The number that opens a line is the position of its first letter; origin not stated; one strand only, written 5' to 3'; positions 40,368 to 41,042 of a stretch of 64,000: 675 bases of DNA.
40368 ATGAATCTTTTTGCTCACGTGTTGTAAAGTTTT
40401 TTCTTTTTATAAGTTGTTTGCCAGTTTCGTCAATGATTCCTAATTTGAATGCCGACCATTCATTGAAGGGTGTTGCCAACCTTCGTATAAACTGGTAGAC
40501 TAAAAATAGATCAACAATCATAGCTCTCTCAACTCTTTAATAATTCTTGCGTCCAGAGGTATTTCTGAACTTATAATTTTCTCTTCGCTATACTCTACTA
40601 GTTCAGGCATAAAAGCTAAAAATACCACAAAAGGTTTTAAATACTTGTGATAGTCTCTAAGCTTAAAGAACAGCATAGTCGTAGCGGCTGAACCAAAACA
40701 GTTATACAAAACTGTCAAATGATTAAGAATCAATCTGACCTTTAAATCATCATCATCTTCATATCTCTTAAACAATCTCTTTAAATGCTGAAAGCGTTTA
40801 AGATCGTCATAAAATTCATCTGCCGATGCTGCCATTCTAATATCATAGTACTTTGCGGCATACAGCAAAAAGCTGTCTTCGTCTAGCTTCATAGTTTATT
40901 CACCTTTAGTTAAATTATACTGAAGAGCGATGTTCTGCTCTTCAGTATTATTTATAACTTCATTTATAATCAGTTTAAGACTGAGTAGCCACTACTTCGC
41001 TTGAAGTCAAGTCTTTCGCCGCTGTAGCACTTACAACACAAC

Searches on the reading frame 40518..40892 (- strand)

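Call 27: search_protein_families(library=phrogs, proteins=[window:40518-40892:-], max_evalue=0.001)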
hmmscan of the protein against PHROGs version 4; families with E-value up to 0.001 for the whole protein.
window:40518-40892:- (124 aa): 1 family
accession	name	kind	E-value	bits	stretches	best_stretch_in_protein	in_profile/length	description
phrog_407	-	unknown function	2e-34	119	1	1-123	4-119/120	-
